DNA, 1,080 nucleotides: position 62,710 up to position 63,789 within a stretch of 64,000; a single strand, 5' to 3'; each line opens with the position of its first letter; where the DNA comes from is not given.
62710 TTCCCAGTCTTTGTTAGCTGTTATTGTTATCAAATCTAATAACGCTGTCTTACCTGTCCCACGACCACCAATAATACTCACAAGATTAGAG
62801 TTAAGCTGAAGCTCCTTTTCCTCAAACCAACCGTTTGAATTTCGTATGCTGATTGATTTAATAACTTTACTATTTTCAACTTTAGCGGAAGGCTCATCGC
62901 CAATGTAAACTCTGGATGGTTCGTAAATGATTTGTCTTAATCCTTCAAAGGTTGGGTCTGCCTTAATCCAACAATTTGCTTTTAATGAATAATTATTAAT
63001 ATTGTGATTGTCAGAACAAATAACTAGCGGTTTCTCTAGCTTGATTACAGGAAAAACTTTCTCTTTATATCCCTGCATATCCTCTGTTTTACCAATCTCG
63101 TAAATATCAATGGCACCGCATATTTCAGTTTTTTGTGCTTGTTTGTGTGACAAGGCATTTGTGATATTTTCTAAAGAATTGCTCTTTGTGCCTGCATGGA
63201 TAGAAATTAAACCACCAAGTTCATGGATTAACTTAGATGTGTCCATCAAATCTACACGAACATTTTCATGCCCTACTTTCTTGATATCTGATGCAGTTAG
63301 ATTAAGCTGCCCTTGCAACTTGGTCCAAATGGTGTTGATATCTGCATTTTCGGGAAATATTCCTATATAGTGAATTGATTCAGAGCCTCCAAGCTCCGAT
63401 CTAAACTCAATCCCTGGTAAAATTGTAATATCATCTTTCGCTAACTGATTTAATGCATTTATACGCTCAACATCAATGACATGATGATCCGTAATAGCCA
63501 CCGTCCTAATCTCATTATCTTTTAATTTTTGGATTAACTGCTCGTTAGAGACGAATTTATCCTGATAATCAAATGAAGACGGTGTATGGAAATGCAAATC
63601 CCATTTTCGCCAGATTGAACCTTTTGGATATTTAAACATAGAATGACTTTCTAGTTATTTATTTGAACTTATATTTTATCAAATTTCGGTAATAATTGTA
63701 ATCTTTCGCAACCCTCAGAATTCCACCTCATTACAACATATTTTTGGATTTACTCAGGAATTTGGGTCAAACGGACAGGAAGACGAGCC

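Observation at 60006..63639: Candidate defence cluster: PHP-phosphoesterase/ABC-ATPase fusion (Ppl-like) with XRE regulator and PD-(D/E)xK nuclease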

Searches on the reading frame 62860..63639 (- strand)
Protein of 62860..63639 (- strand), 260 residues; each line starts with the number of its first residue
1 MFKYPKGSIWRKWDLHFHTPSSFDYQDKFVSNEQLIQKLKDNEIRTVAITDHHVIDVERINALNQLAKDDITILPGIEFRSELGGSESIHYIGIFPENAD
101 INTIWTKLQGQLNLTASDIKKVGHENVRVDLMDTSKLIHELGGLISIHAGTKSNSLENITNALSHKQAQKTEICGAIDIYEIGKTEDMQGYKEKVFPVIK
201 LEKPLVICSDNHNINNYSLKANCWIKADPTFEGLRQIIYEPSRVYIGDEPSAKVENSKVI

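Call 76: search_dna_similar(query=window:62860-63639:-, collection=plasmids, mode=protein, max_rows=40, max_evalue=0.001)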
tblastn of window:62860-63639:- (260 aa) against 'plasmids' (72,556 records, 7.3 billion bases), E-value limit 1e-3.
Records with a match: 345; places in all: 357; records where one place covers at least 80% of the query: 202.
Best place of each record, by identity: <60% 345.
By first word of the organism name: Klebsiella 97; Escherichia 90; Yersinia 17; Staphylococcus 16; Listeria 16; Enterobacter 13; Raoultella 10; Lactococcus 9; Vibrio 7; Serratia 7; and 26 more.
By predicted mobility (MOB-suite, as given by PLSDB): conjugative 227; non-mobilizable 59; mobilizable 59.
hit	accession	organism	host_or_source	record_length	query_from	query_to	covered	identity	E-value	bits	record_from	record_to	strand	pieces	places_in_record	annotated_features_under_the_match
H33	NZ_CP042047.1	Staphylococcus aureus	retail beef liver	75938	3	250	95%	43.0%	2e-51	186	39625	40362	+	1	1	TrlF family AAA-like ATPase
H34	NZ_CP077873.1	Staphylococcus aureus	Homo sapiens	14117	6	250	94%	42.6%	4e-51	186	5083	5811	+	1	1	PHP domain-containing protein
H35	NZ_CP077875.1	Staphylococcus aureus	Homo sapiens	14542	6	250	94%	42.6%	4e-51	186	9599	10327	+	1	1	PHP domain-containing protein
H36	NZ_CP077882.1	Staphylococcus aureus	Homo sapiens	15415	6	250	94%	42.6%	4e-51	186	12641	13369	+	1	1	PHP domain-containing protein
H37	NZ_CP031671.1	Staphylococcus aureus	Homo sapiens,Microbe,blood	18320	6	250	94%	42.6%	4e-51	186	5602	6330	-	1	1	PHP domain-containing protein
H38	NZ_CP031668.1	Staphylococcus aureus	Homo sapiens,Microbe,nares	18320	6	250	94%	42.6%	4e-51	186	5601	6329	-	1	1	PHP domain-containing protein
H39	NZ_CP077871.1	Staphylococcus aureus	Homo sapiens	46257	6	250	94%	42.6%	6e-51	185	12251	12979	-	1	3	PHP domain-containing protein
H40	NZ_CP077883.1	Staphylococcus aureus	Homo sapiens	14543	6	251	93%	42.7%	5e-37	200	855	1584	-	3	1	hypothetical protein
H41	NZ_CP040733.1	Staphylococcus hominis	Homo sapiens,bacterial colony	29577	6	250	94%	41.8%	6e-51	185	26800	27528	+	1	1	TrlF family AAA-like ATPase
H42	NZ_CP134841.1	Staphylococcus epidermidis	Homo sapiens,skin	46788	6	250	94%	41.3%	2e-49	181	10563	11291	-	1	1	TrlF family AAA-like ATPase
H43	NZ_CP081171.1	Phaeobacter inhibens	-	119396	7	251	94%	28.9%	1e-9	65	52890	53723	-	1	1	TrlF family AAA-like ATPase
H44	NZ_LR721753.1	Aliivibrio wodanis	-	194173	4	248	94%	28.0%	8e-11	69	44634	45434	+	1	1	TrlF family AAA-like ATPase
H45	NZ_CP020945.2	Pantoea ananatis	Allium cepa,tissue sample,Toombs County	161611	2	260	100%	25.9%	6e-9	64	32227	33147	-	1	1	TrlF family AAA-like ATPase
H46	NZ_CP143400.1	Pantoea agglomerans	Brassica napus,cell culture,Seed,Seed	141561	6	253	95%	27.0%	2e-10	68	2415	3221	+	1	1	TrlF family AAA-like ATPase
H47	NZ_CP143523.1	Pantoea agglomerans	-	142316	6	253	95%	27.0%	2e-10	68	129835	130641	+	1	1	TrlF family AAA-like ATPase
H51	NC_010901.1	Lactococcus lactis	-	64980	6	255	96%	26.2%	6e-8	61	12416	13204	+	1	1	TrlF family AAA-like ATPase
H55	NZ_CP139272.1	Acinetobacter pittii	Homo sapiens,tracheal aspirate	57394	7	246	92%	27.2%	8e-7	57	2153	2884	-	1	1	ppl: anti-phage protein Ppl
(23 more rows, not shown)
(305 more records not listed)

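Call 77: get_annotated_region(hit=H55, flank=4000)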
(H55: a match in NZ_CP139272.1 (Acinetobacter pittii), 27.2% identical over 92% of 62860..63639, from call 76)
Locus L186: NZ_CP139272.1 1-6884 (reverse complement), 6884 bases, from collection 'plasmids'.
description: Acinetobacter pittii strain HCG62 plasmid pApiHCG62c, complete sequence
organism: Acinetobacter pittii (NCBI taxid 48296)
taxonomy: Bacteria; Pseudomonadota; Gammaproteobacteria; Moraxellales; Moraxellaceae; Acinetobacter; Acinetobacter pittii
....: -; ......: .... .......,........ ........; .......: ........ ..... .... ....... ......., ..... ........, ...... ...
typing (MOB-suite, as given by PLSDB): mobilizable; replicon rep_cluster_639; relaxase MOBP
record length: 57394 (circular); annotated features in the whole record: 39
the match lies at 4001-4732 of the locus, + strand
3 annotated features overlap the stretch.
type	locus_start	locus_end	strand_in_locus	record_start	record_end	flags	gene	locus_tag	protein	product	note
CDS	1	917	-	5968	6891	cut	-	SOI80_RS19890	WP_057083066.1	GIY-YIG nuclease family protein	-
CDS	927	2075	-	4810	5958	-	-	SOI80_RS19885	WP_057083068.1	restriction endonuclease subunit S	GO:0006304 - DNA modification [Evidence IEA]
CDS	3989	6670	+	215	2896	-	ppl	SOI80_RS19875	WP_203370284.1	anti-phage protein Ppl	GO:0051607 - defense response to virus [Evidence IEA]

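Call 78: get_annotated_region(hit=H51, flank=5000)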
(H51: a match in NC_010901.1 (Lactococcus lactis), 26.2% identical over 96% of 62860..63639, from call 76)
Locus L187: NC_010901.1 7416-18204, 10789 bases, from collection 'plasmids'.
description: Lactococcus lactis plasmid pNP40, complete sequence
organism: Lactococcus lactis (NCBI taxid 1358)
taxonomy: Bacteria; Bacillota; Bacilli; Lactobacillales; Streptococcaceae; Lactococcus; Lactococcus lactis
host: -; source: -; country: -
typing (MOB-suite, as given by PLSDB): conjugative; replicon rep_cluster_571; relaxase MOB_Unknown; mating-pair formation MPF_T
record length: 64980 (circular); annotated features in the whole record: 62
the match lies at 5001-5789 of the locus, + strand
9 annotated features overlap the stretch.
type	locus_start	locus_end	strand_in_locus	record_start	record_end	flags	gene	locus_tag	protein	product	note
CDS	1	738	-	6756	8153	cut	-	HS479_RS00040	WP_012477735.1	DNA cytosine methyltransferase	GO:0006304 - DNA modification [Evidence IEA]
CDS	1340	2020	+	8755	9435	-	-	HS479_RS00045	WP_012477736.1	IS6-like element ISS1D family transposase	GO:0006313 - DNA transposition [Evidence IEA]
CDS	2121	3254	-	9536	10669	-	-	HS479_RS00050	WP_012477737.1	hypothetical protein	-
CDS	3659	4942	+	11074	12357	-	-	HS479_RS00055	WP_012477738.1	DUF2130 domain-containing protein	-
CDS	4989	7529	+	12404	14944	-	-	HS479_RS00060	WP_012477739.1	TrlF family AAA-like ATPase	-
CDS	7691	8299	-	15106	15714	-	-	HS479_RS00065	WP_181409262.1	hypothetical protein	-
CDS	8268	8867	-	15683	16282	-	-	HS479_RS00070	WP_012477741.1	recombinase family protein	GO:0006310 - DNA recombination [Evidence IEA]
CDS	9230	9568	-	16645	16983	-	-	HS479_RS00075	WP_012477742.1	bacteriocin immunity protein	GO:0030153 - bacteriocin immunity [Evidence IEA]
CDS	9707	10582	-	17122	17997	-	-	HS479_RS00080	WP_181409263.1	hypothetical protein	-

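Call 94: search_protein_families(library=ncbifam, proteins=[L187:4989-7526:+, L186:3989-6667:+], max_evalue=0.00001)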
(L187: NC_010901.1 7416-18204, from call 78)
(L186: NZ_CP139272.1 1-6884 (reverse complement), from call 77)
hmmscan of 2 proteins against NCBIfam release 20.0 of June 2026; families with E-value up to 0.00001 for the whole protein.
L187:4989-7526:+ (846 aa): 3 families
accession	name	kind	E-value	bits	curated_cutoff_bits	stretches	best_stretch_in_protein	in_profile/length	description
NF045780.1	TrlF_fam_ATP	equivalog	8.1e-147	491.5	350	1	5-846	1-944/944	TrlF family AAA-like ATPase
NF045781.1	Spaf1101_AAA_ATP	equivalog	2e-36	125.8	475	1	197-846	245-833/836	Spaf_1101 family AAA-like ATPase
NF042955.1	Ppl_antiphage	equivalog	2.8e-22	78.5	1000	1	703-841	761-878/882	anti-phage protein Ppl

L186:3989-6667:+ (893 aa): 4 families
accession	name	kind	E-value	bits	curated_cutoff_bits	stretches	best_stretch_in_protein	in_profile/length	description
NF042955.1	Ppl_antiphage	equivalog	0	1078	1000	1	5-891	1-882/882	anti-phage protein Ppl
NF045780.1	TrlF_fam_ATP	equivalog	8.7e-150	501.3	350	1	5-890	2-942/944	TrlF family AAA-like ATPase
NF045781.1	Spaf1101_AAA_ATP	equivalog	2.1e-65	221.7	475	2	40-626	100-678/836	Spaf_1101 family AAA-like ATPase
NF038032.1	CehA_McbA_metalo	domain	9.7e-09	35.1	80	1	7-247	1-215/315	CehA/McbA family metallohydrolase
